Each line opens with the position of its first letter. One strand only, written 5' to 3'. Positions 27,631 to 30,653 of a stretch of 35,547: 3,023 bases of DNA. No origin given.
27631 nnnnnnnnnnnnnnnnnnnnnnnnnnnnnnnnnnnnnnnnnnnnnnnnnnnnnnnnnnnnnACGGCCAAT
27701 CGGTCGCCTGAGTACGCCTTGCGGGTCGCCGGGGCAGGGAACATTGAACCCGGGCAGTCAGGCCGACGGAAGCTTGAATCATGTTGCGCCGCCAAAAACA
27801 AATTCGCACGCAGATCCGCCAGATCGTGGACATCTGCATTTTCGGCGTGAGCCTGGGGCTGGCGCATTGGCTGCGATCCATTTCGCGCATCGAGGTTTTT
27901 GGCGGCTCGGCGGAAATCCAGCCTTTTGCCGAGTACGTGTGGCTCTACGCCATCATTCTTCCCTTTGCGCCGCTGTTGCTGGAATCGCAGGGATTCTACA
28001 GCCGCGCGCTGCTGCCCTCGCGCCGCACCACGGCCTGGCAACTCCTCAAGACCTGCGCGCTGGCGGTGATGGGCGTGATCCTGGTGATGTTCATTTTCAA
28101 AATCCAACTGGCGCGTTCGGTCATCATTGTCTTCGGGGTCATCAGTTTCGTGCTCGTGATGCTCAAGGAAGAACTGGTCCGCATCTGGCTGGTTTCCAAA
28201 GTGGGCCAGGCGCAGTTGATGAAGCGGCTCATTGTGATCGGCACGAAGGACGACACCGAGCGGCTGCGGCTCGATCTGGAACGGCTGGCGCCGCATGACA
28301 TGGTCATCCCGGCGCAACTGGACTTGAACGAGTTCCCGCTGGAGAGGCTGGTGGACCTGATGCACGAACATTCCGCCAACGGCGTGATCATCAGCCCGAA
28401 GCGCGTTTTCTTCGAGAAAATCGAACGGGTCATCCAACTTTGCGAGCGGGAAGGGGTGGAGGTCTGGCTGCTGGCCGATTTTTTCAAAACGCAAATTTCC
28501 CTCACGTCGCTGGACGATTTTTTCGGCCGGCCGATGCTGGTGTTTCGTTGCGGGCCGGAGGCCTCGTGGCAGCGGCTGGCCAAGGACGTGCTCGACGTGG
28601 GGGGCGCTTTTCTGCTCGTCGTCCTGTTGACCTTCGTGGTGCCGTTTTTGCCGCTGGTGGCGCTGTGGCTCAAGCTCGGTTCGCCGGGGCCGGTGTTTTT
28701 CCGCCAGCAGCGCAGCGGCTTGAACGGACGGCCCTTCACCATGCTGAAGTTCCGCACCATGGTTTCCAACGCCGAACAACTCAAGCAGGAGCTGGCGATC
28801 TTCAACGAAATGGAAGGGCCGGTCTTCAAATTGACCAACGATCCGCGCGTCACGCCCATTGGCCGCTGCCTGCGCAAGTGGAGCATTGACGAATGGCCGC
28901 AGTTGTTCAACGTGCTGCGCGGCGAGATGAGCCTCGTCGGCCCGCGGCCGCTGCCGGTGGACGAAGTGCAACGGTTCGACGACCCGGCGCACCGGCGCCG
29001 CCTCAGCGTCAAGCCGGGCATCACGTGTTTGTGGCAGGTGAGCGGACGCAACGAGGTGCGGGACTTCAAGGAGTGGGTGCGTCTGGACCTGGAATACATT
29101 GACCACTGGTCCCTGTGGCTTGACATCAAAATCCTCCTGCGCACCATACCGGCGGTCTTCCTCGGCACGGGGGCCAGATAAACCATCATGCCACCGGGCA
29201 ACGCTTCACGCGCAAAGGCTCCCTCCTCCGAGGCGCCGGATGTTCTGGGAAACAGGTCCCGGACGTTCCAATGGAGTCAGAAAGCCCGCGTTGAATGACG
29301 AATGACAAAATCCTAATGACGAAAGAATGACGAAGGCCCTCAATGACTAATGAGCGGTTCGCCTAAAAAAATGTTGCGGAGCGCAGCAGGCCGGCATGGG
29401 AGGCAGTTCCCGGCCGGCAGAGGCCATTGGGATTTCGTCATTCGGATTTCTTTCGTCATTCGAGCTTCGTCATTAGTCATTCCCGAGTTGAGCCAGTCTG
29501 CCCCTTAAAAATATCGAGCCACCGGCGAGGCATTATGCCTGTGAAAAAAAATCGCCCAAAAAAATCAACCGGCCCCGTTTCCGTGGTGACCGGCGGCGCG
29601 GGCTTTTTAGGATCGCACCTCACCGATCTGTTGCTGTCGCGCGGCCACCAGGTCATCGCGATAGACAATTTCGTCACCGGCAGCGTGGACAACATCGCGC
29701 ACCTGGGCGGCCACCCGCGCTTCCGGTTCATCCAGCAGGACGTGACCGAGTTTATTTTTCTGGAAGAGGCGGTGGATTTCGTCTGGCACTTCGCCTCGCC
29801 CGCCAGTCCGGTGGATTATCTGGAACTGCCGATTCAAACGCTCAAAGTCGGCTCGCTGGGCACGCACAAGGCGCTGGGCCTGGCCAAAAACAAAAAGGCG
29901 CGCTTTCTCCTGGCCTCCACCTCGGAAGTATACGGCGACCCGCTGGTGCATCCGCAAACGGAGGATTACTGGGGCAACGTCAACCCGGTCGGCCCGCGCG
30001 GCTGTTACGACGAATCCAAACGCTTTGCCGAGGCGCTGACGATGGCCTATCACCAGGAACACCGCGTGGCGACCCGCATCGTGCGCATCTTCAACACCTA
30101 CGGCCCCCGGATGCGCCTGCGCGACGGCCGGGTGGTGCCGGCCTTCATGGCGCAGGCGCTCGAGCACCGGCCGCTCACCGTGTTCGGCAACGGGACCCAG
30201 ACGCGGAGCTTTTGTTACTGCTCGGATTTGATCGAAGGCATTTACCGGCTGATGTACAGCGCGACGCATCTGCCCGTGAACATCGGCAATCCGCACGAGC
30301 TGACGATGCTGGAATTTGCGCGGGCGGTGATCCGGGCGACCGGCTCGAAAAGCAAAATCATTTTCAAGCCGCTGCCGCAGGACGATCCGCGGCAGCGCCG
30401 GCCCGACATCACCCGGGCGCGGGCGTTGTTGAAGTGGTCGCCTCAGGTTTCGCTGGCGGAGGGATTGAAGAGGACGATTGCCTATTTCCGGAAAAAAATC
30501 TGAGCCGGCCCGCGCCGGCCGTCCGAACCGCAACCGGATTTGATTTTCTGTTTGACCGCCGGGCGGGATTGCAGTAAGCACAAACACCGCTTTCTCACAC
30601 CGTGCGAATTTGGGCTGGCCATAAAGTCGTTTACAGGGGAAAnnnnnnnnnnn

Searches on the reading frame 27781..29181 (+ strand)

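Call 3: search_protein_families(library=pfam, proteins=[window:27781-29181:+], max_evalue=1)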
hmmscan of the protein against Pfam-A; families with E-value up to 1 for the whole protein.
window:27781-29181:+ (466 aa): 3 families
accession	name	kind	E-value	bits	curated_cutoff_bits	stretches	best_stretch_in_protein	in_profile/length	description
PF02397.22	Bac_transf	-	3.5e-65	219.3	27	1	268-460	1-178/179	Bacterial sugar transferase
PF13727.12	CoA_binding_3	-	2.6e-07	31.2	25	1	69-159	2-91/175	CoA-binding domain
PF24697.1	DUF7661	-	0.07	13.6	27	1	167-199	30-60/70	Domain of unknown function (DUF7661)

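Call 42: search_protein_families(library=ncbifam, proteins=[window:27781-29181:+], max_evalue=0.01)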
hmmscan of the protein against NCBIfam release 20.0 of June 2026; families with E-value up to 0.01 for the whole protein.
window:27781-29181:+ (466 aa): 10 families
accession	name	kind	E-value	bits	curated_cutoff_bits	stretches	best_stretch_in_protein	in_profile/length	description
TIGR03025.1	EPS_sugtrans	subfamily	1.4e-110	370.6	295.55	1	16-466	2-445/445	exopolysaccharide biosynthesis polyprenyl glycosylphosphotransferase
TIGR03023.1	WcaJ_sugtrans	equivalog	1.7e-91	307.8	410.75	1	16-465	2-452/453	undecaprenyl-phosphate glucose phosphotransferase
NF041877.1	EPS_EpsZ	equivalog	8.6e-79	265.3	800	1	188-465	185-458/459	exopolysaccharide biosynthesis polyisoprenyl-phosphate hexose-1-phosphate transferase EpsZ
TIGR03022.1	WbaP_sugtrans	subfamily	1.2e-77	262.2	403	1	15-466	3-456/456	undecaprenyl-phosphate galactose phosphotransferase WbaP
TIGR03013.1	EpsB_2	subfamily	4e-57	194.2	393.35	1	17-466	3-443/443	TIGR03013 family XrtA/PEP-CTERM system glycosyltransferase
NF052601.1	undeca_RfbP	equivalog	1.4e-56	191.5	330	1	264-461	41-237/244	undecaprenyl-phosphate galactose phosphotransferase family protein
NF011751.0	PRK15204.1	equivalog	4.5e-44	150.8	907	1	229-464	239-474/476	undecaprenyl-phosphate galactose phosphotransferase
NF007518.0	PRK10124.1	equivalog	2.4e-42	145.3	684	1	188-462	194-460/464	undecaprenyl-phosphate glucose phosphotransferase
NF050817.1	PolSacchBiosHfsE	equivalog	3.4e-39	134.9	750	1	280-459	281-459/467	polysaccharide biosynthesis protein HfsE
NF045514.1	glycotran_HepC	equivalog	2.8e-23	82.4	140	1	266-395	115-216/220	heterocyst development glycosyltransferase HepC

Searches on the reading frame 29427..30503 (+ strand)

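Call 59: search_protein_families(library=pfam, proteins=[window:29427-30503:+], max_evalue=0.0001)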
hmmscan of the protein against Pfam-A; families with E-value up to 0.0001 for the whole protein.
window:29427-30503:+ (358 aa): 5 families
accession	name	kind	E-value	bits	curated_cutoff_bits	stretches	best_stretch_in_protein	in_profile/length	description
PF16363.11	GDP_Man_Dehyd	-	1.3e-48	166.7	27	1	54-350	2-332/332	GDP-mannose 4,6 dehydratase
PF01370.27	Epimerase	-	2.3e-45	155.3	20.9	1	53-278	2-227/240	NAD dependent epimerase/dehydratase family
PF01073.25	3Beta_HSD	-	5.3e-10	39.2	22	1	53-232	1-189/280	3-beta hydroxysteroid dehydrogenase/isomerase family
PF04321.23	RmlD_sub_bind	-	1.3e-08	34.7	27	1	53-318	4-243/287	RmlD substrate binding domain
PF07993.18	NAD_binding_4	-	3.5e-08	33.4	20.1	0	110-221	83-204/258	Male sterility protein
